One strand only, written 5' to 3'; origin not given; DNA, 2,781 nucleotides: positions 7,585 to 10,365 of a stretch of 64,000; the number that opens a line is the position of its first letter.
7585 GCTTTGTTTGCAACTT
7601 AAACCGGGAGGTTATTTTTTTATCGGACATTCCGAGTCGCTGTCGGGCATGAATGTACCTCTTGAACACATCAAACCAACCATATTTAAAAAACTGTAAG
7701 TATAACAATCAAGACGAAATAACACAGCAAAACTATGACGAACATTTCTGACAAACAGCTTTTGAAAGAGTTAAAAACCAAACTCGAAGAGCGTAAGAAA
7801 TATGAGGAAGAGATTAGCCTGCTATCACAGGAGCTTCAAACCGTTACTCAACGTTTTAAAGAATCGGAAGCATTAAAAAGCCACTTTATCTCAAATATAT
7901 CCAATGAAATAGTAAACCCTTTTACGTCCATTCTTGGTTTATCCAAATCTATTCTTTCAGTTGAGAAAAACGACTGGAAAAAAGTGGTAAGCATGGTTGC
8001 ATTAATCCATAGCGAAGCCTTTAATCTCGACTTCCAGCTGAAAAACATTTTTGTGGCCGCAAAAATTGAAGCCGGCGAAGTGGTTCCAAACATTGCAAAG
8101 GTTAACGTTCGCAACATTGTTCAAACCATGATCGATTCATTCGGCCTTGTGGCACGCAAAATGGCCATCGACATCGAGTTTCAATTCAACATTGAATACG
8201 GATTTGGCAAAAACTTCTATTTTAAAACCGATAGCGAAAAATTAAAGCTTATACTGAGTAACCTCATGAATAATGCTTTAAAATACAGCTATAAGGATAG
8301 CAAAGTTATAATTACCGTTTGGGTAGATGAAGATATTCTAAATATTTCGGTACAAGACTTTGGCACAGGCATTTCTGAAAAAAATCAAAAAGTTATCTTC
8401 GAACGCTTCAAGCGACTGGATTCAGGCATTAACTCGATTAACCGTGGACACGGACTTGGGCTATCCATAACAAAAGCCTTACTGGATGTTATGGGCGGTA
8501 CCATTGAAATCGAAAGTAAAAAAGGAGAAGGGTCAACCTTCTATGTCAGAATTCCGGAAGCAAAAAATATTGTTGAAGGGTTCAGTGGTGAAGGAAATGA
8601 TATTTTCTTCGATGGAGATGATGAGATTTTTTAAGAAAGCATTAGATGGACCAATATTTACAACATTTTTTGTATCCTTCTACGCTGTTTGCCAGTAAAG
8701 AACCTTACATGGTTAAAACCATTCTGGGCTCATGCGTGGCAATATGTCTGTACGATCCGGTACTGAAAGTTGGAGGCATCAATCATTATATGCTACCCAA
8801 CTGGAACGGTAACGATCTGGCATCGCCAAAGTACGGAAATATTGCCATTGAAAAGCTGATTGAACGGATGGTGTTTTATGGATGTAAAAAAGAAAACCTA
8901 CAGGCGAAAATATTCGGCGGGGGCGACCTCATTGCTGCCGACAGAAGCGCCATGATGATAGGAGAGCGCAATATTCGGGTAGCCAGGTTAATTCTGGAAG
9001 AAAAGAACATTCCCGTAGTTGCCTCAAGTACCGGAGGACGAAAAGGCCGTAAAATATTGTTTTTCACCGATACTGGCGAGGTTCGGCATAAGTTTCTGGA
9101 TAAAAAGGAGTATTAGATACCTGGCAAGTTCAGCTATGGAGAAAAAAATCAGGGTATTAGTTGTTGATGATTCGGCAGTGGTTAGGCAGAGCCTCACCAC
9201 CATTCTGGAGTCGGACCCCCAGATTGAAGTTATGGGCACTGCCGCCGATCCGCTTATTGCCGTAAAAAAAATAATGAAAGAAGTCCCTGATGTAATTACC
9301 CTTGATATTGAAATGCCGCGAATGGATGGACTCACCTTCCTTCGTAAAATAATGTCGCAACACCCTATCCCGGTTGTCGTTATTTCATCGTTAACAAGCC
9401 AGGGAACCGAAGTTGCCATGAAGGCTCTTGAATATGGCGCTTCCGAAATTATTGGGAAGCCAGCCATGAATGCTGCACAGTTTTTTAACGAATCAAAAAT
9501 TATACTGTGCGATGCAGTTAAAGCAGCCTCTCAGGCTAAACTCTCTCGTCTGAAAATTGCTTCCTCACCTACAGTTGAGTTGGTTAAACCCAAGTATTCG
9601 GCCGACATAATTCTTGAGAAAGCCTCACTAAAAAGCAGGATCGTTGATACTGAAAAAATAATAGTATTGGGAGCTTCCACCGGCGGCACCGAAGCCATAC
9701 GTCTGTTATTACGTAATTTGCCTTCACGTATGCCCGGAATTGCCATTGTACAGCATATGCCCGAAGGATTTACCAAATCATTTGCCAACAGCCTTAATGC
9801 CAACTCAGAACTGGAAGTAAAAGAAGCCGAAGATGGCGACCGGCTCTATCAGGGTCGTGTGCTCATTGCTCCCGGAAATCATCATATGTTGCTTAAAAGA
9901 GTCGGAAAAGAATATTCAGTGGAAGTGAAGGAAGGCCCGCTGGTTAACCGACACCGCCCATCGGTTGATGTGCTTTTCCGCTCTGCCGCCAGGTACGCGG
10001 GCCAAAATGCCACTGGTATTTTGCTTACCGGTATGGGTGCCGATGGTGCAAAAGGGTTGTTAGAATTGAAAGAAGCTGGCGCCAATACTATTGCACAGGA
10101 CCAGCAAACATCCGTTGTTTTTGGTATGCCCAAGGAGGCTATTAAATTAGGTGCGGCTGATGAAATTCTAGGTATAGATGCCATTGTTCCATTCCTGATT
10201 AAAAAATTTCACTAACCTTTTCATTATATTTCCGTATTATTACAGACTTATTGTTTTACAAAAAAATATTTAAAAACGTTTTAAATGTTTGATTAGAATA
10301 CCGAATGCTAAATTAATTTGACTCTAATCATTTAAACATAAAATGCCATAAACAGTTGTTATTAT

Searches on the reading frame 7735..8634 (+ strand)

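Call 71: search_protein_families(library=pfam, proteins=[window:7735-8634:+], max_evalue=0.00001)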
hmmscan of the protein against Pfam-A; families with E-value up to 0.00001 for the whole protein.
window:7735-8634:+ (299 aa): 2 families
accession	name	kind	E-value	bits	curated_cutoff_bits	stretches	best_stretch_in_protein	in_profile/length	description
PF02518.31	HATPase_c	-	9.3e-27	94.1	26.4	1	166-276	2-110/111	Histidine kinase-, DNA gyrase B-, and HSP90-like ATPase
PF13581.12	HATPase_c_2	-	4e-06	27.3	27.4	1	165-266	27-120/127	Histidine kinase-like ATPase domain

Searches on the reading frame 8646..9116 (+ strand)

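Call 71: search_protein_families(library=pfam, proteins=[window:8646-9116:+], max_evalue=0.00001)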
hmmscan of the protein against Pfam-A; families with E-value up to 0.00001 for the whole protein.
window:8646-9116:+ (156 aa): 1 family
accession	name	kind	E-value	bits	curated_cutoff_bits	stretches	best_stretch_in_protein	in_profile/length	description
PF03975.18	CheD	-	9.4e-29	100.2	25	1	49-149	1-107/108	CheD chemotactic sensory transduction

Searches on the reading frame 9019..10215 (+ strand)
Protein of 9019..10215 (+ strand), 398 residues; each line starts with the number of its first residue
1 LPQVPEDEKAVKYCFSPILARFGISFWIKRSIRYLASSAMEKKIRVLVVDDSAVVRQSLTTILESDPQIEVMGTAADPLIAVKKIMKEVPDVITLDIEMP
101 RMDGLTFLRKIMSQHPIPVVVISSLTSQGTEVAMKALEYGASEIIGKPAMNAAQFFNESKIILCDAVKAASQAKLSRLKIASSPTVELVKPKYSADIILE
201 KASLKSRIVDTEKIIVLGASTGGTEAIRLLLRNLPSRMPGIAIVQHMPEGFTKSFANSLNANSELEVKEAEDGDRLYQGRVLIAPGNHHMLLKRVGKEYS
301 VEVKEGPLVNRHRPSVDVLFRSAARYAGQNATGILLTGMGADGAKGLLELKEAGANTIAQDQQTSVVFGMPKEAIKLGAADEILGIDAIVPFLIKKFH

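Call 71: search_protein_families(library=pfam, proteins=[window:9019-10215:+], max_evalue=0.00001)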
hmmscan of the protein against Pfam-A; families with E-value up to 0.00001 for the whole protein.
window:9019-10215:+ (398 aa): 2 families
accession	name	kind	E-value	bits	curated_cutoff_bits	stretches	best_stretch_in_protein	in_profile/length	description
PF01339.22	CheB_methylest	-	1.7e-65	220.4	24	1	215-391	1-172/174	CheB methylesterase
PF00072.30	Response_reg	-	5.9e-23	81.6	30.2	1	46-149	1-101/111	Response regulator receiver domain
